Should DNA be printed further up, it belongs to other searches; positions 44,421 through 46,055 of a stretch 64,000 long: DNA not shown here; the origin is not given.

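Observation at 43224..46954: Outer-membrane protein + NfrB-like processive GT2 synthase + WecB: a compact putative ManNAc-type exopolysaccharide system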

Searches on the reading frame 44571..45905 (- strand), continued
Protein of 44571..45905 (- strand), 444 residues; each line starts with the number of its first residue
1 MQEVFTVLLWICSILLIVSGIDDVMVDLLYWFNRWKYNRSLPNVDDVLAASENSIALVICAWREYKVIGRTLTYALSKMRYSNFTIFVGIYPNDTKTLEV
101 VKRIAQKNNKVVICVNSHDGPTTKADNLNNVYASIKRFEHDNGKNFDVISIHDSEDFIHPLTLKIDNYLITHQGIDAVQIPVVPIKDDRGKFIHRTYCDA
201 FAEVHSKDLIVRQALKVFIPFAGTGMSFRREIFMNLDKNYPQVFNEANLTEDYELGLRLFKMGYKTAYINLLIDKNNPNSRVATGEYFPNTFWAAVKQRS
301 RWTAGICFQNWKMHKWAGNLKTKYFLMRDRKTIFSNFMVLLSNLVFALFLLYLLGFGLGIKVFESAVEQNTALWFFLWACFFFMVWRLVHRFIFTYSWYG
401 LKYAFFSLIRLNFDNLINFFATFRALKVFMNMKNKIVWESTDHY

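Call 73: search_protein_families(library=pfam, proteins=[L037:8612-10621:+, L050:10465-12447:+, L083:9994-12006:+, L071:9925-11934:+, L028:7497-8825:+, L028:9184-10440:+, L011:7455-8825:+, L005:7493-9868:+, L029:7601-9070:+], max_evalue=0.001)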
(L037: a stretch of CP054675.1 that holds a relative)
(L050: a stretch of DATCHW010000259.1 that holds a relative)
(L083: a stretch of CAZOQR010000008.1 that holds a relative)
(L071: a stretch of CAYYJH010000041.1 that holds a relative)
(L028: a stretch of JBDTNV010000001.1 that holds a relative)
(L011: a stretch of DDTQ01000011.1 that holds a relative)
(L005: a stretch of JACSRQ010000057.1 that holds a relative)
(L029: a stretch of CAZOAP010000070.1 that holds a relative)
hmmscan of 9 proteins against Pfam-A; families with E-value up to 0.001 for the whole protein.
L037:8612-10621:+ (669 aa): 9 families
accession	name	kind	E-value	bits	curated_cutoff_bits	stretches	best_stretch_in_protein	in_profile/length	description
PF02129.25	Peptidase_S15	-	5.9e-12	46.3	23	1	87-283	18-238/262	X-Pro dipeptidyl-peptidase (S15 family)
PF00561.26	Abhydrolase_1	-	6e-12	46.2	25.8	1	89-248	1-163/245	alpha/beta hydrolase fold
PF12146.15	Hydrolase_4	-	7.2e-12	45.6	27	1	90-224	6-137/239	Serine aminopeptidase, S33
PF18962.6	Por_Secre_tail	-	1.4e-11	45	27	1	589-666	2-74/75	Secretion system C-terminal sorting domain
PF08530.16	PepX_C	-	3.7e-08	34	22.5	1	365-522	22-177/217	X-Pro dipeptidyl-peptidase C-terminal non-catalytic domain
PF12697.13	Abhydrolase_6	-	7.6e-07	30.4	26.3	1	91-203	1-100/217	Alpha/beta hydrolase family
PF02230.22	Abhydrolase_2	-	3.7e-06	27.4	23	0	146-192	89-135/217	Phospholipase/Carboxylesterase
PF24893.1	DUF7743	-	0.00034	20.7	27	1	595-648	19-74/120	Domain of unknown function (DUF7743)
PF00326.27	Peptidase_S9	-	0.00068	19.6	22.6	0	113-184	12-86/213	Prolyl oligopeptidase family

L050:10465-12447:+ (660 aa): 6 families
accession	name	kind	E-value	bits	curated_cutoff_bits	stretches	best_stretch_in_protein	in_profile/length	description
PF02129.25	Peptidase_S15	-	2.5e-11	44.2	23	1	63-279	1-237/262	X-Pro dipeptidyl-peptidase (S15 family)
PF18962.6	Por_Secre_tail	-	6.7e-09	36.4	27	1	580-658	2-75/75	Secretion system C-terminal sorting domain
PF12146.15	Hydrolase_4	-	8.9e-09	35.4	27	1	87-176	6-93/239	Serine aminopeptidase, S33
PF12697.13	Abhydrolase_6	-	2.4e-06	28.8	26.3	1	88-288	1-155/217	Alpha/beta hydrolase family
PF00561.26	Abhydrolase_1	-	1.6e-05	25.2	25.8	1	86-199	1-110/245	alpha/beta hydrolase fold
PF13585.12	CHU_C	-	0.00046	20.7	27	0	594-649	20-74/86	CHU_C Type IX secretion signal domain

L083:9994-12006:+ (670 aa): 8 families
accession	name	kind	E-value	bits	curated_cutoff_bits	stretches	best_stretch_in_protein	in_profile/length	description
PF02129.25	Peptidase_S15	-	1.6e-11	44.8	23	1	88-236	17-173/262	X-Pro dipeptidyl-peptidase (S15 family)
PF18962.6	Por_Secre_tail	-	4.9e-10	40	27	1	590-667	2-74/75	Secretion system C-terminal sorting domain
PF12146.15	Hydrolase_4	-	1.3e-09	38.2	27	1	92-193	6-105/239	Serine aminopeptidase, S33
PF00561.26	Abhydrolase_1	-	3.5e-07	30.6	25.8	1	91-228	1-129/245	alpha/beta hydrolase fold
PF12697.13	Abhydrolase_6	-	2.3e-06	28.8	26.3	1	93-248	1-141/217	Alpha/beta hydrolase family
PF05448.18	AXE1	-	4.6e-05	22.8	21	0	90-131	83-123/321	Acetyl xylan esterase (AXE1)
PF08530.16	PepX_C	-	8.8e-05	22.9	22.5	0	365-482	22-129/217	X-Pro dipeptidyl-peptidase C-terminal non-catalytic domain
PF20434.5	BD-FAE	-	0.00019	21.4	26.8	1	89-186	12-110/215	BD-FAE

L071:9925-11934:+ (669 aa): 10 families
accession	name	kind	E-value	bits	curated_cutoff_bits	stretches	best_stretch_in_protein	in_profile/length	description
PF18962.6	Por_Secre_tail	-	9.1e-11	42.3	27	1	589-666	2-74/75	Secretion system C-terminal sorting domain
PF02129.25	Peptidase_S15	-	1.2e-10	42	23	1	91-225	16-160/262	X-Pro dipeptidyl-peptidase (S15 family)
PF12146.15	Hydrolase_4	-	3.7e-10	39.9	27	1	96-208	6-116/239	Serine aminopeptidase, S33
PF08530.16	PepX_C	-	3.5e-07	30.8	22.5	1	341-526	1-177/217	X-Pro dipeptidyl-peptidase C-terminal non-catalytic domain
PF00561.26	Abhydrolase_1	-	1.2e-06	28.8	25.8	1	95-230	1-129/245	alpha/beta hydrolase fold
PF12697.13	Abhydrolase_6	-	3.3e-06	28.4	26.3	1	97-266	1-132/217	Alpha/beta hydrolase family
PF20434.5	BD-FAE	-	9.4e-05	22.5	26.8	1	93-189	12-111/215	BD-FAE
PF13860.13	FlgD_ig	-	0.00011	22.6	27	1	598-656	11-75/79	FlgD Ig-like domain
PF00326.27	Peptidase_S9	-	0.00013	22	22.6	1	122-185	15-82/213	Prolyl oligopeptidase family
PF05448.18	AXE1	-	0.00082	18.7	21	0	154-186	164-195/321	Acetyl xylan esterase (AXE1)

L028:7497-8825:+ (442 aa): 3 families
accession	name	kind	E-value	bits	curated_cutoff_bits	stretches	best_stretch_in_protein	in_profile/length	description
PF18962.6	Por_Secre_tail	-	1.3e-10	41.9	27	1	364-439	2-74/75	Secretion system C-terminal sorting domain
PF14870.12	PSII_BNR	-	3.1e-09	37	27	1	137-261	8-137/303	Photosynthesis system II assembly factor YCF48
PF13585.12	CHU_C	-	0.00086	19.8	27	1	375-437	17-81/86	CHU_C Type IX secretion signal domain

L028:9184-10440:+ (418 aa): 2 families
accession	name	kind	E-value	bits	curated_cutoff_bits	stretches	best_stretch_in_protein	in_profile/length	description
PF18962.6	Por_Secre_tail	-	8.8e-10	39.2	27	1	341-415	2-74/75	Secretion system C-terminal sorting domain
PF14870.12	PSII_BNR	-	3e-09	37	27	0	113-198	8-95/303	Photosynthesis system II assembly factor YCF48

L011:7455-8825:+ (456 aa): 3 families
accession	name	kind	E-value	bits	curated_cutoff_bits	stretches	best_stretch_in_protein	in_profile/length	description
PF14870.12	PSII_BNR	-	2.5e-10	40.5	27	1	43-172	18-142/303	Photosynthesis system II assembly factor YCF48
PF18962.6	Por_Secre_tail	-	3e-10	40.7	27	1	373-444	2-69/75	Secretion system C-terminal sorting domain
PF13860.13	FlgD_ig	-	8.7e-06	26.1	27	1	381-442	12-78/79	FlgD Ig-like domain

L005:7493-9868:+ (791 aa): 0 families

L029:7601-9070:+ (489 aa): 0 families

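Call 75: search_protein_families(library=ncbifam, proteins=[L037:8612-10621:+, L065:7386-7751:+], max_evalue=0.001)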
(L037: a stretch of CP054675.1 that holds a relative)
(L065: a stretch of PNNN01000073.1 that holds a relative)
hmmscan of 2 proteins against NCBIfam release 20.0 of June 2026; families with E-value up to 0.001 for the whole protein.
L037:8612-10621:+ (669 aa): 6 families
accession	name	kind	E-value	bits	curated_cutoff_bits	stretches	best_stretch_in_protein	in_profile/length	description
TIGR00976.1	CocE_NonD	subfamily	7.1e-18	64.9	66.3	2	230-523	200-503/550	CocE/NonD family hydrolase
NF052323.1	T9SSA_dep_M6i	equivalog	3.9e-12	45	600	1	588-669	960-1038/1043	T9SS-dependent M6-like inactivated metalloprotease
NF003780.0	PRK05371.1-1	subfamily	4.5e-12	45.2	642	1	162-525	197-556/594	Xaa-Pro dipeptidyl-peptidase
NF047920.1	lactonase_UilS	equivalog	5.7e-12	45.9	400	1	86-195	22-130/285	UilS family quorum-quenching N-acyl-homoserine lactonase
TIGR04183.1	Por_Secre_tail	domain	6.4e-12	45.3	23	1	589-666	2-70/72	T9SS type A sorting domain-containing protein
NF003782.0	PRK05371.1-3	subfamily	0.00026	19.5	711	1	316-504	418-585/648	Xaa-Pro dipeptidyl-peptidase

L065:7386-7751:+ (121 aa): 101 families (the best 25 are shown)
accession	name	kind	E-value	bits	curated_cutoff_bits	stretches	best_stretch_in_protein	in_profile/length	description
NF008469.0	PRK11361.1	equivalog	2.1e-30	105.9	714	1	5-116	5-116/461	acetoacetate metabolism transcriptional regulator AtoC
NF006900.1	PRK09390.1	equivalog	4.6e-25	88.4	255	1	3-118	3-118/203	response regulator FixJ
NF012023.0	PRK15479.1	equivalog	4.1e-24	85.3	337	1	7-114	3-113/224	transcriptional regulator TctD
TIGR01818.1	ntrC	equivalog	5.3e-24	84.8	558.6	1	7-118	1-112/463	nitrogen regulation protein NR(I)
NF051870.1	NAssimRespRegNtrX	equivalog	8.3e-24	84.3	600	1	6-119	3-118/452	nitrogen assimilation response regulator NtrX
NF045944.1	ResRegRpaBCyano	equivalog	1.2e-23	83.7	330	1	8-118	1-113/229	response regulator transcription factor RpaB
NF008176.1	PRK10923.1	equivalog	3.5e-23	81.9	620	1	7-119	6-118/469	nitrogen regulation protein NR(I)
NF033791.1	ActR_PrrA_rreg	equivalog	7.5e-23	81.4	250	1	6-117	3-114/173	ActR/PrrA/RegA family redox response regulator transcription factor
NF053512.1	nitric_RR_NosR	exception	1.3e-22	80.5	400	1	7-116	1-111/422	response regulator c-di-GMP phosphodiesterase, NosR family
TIGR01387.1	cztR_silR_copR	subfamily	3.3e-22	79.2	279.2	1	7-116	1-110/218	heavy metal response regulator transcription factor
NF053854.1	RespRegPhoBBctds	equivalog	9.5e-22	77.5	270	1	7-118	1-113/225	two-component system response regulator PhoB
NF007135.0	PRK09581.1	equivalog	1.1e-21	77.2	474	1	6-113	4-113/457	PleD family two-component system response regulator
NF045991.1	RespRegCtrARhodob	equivalog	1.6e-21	77.1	350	1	7-119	3-115/224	response regulator transcription factor CtrA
NF041734.1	resp_reg_RppA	equivalog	6.9e-21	74.6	250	1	7-114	3-112/229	two-component system response regulator RppA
NF008199.0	PRK10955.1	equivalog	7.7e-21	75.1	341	1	6-117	3-115/232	envelope stress response regulator transcription factor CpxR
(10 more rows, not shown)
